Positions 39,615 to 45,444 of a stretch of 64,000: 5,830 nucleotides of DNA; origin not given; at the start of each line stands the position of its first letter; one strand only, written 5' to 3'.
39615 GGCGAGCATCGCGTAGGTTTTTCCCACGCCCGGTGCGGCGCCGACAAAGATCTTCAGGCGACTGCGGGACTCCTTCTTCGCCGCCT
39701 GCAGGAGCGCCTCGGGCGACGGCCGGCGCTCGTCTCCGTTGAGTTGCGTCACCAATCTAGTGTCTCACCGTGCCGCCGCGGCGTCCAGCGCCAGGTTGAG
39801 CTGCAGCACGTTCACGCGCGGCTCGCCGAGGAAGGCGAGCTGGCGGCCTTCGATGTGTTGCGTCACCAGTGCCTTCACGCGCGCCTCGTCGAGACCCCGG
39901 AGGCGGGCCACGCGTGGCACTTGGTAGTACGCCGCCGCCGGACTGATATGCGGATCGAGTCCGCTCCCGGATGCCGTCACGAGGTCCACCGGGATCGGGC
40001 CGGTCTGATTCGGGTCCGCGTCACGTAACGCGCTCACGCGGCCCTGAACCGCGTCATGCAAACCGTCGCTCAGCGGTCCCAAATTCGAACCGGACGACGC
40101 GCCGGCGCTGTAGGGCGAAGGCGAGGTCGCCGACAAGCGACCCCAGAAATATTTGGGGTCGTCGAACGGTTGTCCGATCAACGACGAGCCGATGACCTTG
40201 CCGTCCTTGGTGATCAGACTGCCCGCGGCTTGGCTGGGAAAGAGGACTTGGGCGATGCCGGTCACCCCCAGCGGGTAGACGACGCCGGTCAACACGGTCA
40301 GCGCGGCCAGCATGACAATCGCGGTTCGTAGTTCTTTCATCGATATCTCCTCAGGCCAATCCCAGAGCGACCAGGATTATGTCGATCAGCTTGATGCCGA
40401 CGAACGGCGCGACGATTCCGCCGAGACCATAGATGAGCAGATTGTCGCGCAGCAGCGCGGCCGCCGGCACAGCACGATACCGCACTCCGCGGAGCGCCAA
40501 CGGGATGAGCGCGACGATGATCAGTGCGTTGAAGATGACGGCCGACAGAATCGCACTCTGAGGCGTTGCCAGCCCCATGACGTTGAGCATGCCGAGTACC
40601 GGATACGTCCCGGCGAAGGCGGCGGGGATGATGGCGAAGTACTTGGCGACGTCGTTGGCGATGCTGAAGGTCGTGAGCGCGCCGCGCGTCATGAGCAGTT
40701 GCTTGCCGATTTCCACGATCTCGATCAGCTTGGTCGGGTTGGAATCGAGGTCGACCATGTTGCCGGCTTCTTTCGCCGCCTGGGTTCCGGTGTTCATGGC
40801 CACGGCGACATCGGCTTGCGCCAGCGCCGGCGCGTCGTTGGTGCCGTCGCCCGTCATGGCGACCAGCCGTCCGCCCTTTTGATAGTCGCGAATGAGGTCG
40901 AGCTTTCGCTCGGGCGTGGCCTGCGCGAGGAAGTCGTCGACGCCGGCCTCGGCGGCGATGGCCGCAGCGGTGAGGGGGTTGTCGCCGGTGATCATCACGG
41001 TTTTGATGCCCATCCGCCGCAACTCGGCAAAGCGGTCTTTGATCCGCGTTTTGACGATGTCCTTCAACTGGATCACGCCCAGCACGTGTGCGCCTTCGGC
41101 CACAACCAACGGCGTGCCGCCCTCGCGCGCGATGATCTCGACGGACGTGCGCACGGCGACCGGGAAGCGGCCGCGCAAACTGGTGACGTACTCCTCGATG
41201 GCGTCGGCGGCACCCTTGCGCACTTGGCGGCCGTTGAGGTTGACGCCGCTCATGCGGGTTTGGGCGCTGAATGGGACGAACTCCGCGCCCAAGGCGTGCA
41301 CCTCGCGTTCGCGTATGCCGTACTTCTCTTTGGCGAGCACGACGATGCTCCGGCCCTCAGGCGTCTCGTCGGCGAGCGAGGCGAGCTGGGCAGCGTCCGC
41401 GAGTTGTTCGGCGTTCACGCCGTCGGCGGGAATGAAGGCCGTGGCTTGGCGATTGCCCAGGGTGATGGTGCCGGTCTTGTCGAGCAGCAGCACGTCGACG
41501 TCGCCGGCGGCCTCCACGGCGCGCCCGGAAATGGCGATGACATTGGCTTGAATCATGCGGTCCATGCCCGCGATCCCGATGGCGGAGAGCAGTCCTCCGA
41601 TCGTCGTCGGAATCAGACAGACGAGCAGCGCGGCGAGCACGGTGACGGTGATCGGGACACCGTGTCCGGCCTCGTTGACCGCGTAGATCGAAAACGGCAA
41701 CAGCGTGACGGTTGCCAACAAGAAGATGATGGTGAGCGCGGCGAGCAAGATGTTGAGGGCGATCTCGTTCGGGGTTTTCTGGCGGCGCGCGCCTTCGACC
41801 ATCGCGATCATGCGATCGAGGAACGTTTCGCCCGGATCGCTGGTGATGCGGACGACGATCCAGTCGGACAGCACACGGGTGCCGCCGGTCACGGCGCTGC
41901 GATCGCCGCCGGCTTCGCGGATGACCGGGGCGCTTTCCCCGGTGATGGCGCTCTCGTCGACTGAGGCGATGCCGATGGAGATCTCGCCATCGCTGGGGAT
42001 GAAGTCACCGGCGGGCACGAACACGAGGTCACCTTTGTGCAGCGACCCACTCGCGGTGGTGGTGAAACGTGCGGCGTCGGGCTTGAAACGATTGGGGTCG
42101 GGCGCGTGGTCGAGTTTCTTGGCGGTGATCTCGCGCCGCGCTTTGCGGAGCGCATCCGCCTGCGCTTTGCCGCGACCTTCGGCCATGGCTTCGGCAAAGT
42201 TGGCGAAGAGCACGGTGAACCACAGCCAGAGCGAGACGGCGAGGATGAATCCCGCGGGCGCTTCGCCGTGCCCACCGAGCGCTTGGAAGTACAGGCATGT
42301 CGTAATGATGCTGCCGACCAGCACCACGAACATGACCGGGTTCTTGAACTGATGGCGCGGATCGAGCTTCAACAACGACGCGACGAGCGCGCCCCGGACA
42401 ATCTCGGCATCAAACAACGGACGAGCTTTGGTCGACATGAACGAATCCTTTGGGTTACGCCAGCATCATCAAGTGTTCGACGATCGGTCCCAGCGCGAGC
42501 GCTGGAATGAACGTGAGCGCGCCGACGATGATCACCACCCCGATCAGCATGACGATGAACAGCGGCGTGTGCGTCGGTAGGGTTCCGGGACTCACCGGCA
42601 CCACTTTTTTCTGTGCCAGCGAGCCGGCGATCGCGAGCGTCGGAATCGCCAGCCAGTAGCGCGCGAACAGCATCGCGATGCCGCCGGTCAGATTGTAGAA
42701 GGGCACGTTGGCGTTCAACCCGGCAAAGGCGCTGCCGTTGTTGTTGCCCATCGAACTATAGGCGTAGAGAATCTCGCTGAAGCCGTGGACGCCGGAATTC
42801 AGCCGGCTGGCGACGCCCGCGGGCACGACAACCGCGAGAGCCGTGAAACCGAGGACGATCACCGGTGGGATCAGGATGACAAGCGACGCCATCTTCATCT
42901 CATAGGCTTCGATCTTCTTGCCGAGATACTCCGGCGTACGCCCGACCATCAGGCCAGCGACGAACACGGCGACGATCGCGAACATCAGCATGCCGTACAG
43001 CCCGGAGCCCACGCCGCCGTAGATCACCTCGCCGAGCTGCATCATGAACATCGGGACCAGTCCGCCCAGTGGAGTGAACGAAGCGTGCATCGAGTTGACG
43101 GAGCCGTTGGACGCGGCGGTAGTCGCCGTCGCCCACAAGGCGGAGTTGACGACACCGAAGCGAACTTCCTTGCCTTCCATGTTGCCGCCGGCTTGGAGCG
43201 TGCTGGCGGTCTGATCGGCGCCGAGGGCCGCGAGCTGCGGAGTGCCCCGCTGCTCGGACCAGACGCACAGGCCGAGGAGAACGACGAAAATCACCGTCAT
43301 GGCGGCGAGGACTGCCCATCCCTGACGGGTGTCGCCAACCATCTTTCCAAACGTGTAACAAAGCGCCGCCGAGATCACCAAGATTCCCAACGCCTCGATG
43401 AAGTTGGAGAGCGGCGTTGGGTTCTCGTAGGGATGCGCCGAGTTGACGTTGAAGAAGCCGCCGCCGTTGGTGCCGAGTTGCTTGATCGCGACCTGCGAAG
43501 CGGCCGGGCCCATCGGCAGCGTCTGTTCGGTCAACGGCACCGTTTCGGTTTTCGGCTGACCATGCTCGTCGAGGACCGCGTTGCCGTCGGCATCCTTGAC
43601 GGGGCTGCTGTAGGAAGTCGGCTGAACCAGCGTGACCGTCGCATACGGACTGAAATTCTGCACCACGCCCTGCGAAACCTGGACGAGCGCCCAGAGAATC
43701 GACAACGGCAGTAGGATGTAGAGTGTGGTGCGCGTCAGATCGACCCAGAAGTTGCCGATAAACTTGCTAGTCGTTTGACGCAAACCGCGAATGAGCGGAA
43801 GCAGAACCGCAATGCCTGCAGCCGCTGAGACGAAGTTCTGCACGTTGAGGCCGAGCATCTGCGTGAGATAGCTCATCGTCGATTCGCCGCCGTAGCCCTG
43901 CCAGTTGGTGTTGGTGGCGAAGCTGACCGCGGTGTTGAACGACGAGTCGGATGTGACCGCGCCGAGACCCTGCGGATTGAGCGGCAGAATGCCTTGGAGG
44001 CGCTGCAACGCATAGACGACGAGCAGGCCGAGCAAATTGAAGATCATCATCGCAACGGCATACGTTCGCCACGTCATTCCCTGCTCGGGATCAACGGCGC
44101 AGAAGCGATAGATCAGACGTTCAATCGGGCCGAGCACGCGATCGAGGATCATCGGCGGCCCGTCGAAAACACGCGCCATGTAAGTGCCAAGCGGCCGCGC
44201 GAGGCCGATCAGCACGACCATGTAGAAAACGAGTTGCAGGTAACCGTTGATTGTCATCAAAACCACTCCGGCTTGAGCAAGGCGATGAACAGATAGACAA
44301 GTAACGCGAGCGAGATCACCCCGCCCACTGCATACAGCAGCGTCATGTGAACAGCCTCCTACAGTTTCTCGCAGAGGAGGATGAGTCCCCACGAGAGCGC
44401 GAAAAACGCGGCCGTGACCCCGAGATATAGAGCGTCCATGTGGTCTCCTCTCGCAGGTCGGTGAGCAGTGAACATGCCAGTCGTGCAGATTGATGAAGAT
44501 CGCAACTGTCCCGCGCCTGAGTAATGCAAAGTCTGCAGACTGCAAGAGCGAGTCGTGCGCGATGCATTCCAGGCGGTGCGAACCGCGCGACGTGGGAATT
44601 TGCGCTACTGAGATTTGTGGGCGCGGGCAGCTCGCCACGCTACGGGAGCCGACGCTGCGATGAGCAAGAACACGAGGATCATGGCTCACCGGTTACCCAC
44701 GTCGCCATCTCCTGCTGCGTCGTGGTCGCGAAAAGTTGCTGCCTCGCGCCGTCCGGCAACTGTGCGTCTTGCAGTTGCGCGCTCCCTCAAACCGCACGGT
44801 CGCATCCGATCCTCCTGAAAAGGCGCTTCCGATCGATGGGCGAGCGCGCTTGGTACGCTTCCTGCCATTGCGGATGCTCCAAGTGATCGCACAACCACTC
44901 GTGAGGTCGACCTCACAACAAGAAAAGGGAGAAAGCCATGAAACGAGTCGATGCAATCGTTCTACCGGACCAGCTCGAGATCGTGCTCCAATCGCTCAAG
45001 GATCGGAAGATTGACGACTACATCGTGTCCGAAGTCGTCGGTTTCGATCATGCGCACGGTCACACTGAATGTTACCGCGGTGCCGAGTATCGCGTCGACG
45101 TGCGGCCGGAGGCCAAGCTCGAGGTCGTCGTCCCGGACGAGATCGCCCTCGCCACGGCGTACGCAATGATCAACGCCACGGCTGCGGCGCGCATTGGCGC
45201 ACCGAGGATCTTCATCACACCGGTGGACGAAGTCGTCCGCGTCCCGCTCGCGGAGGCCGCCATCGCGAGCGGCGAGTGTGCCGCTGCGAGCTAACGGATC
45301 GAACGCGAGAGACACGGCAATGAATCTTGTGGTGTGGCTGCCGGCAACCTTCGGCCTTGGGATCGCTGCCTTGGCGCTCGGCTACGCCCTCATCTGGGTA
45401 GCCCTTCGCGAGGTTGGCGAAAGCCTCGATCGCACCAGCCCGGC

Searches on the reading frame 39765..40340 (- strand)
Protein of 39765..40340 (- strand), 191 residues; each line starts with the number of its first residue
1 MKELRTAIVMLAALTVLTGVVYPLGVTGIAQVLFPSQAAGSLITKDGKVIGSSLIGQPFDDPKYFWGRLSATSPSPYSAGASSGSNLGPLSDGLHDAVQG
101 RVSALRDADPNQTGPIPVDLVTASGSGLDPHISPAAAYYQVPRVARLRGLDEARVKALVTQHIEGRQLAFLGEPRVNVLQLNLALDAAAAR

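Call 40: search_protein_families(library=pfam, proteins=[window:39765-40340:-], max_evalue=0.0001)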
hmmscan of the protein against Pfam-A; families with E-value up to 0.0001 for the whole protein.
window:39765-40340:- (191 aa): 1 family
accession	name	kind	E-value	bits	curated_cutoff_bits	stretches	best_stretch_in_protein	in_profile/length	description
PF02669.20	KdpC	-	5.5e-77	258.1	24.1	1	5-186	2-181/182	K+-transporting ATPase, c chain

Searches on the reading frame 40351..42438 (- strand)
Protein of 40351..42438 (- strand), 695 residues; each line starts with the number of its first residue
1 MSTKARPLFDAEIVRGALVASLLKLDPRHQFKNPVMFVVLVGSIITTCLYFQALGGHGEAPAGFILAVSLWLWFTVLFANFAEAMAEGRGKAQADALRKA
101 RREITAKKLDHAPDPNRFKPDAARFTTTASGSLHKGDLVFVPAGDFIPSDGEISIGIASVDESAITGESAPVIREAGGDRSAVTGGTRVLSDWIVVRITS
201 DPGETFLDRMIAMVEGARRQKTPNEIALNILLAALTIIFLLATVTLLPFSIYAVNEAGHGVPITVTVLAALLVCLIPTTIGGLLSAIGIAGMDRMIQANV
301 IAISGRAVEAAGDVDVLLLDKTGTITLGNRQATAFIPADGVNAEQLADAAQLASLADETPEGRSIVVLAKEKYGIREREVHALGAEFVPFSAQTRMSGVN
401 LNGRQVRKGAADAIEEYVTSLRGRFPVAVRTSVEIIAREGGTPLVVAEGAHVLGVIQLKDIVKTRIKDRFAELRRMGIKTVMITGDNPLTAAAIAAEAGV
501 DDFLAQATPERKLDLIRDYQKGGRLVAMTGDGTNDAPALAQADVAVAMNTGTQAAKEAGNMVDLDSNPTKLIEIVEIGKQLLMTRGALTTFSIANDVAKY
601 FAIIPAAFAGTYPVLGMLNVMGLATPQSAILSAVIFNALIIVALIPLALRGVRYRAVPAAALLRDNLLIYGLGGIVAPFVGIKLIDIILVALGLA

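Call 37: find_encoding_contigs(protein=window:40351-42438:-, flank=10000, max_places=1)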
Protein window:40351-42438:- (695 aa): no gene with exactly this product is on record in the collection.

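Call 40: search_protein_families(library=pfam, proteins=[window:40351-42438:-], max_evalue=0.0001)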
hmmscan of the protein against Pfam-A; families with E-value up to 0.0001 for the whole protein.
window:40351-42438:- (695 aa): 2 families
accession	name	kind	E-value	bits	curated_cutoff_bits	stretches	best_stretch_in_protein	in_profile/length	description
PF00122.25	E1-E2_ATPase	-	1.5e-26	93.5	28.1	1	126-296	16-179/181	E1-E2 ATPase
PF00702.32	Hydrolase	-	1.3e-24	88.1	26.4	1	314-543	1-191/191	haloacid dehalogenase-like hydrolase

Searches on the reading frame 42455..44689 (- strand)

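Call 40: search_protein_families(library=pfam, proteins=[window:42455-44689:-], max_evalue=0.0001)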
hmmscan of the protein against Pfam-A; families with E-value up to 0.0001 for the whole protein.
window:42455-44689:- (744 aa): 1 family
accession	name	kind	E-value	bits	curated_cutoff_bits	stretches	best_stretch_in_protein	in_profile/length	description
PF03814.21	KdpA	-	4.6e-244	811.1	22.6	1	155-740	2-548/548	Potassium-transporting ATPase A subunit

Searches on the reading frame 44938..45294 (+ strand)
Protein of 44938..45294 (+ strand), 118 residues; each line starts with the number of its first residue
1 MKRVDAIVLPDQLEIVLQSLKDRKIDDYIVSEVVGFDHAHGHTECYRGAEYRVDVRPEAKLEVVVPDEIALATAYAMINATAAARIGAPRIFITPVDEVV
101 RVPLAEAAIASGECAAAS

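Call 40: search_protein_families(library=pfam, proteins=[window:44938-45294:+], max_evalue=0.0001)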
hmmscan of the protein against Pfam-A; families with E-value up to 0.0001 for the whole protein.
window:44938-45294:+ (118 aa): 1 family
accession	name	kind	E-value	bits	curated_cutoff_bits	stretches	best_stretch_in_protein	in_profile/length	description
PF00543.27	P-II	-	2.3e-13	50.8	25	1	1-102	1-98/102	Nitrogen regulatory protein P-II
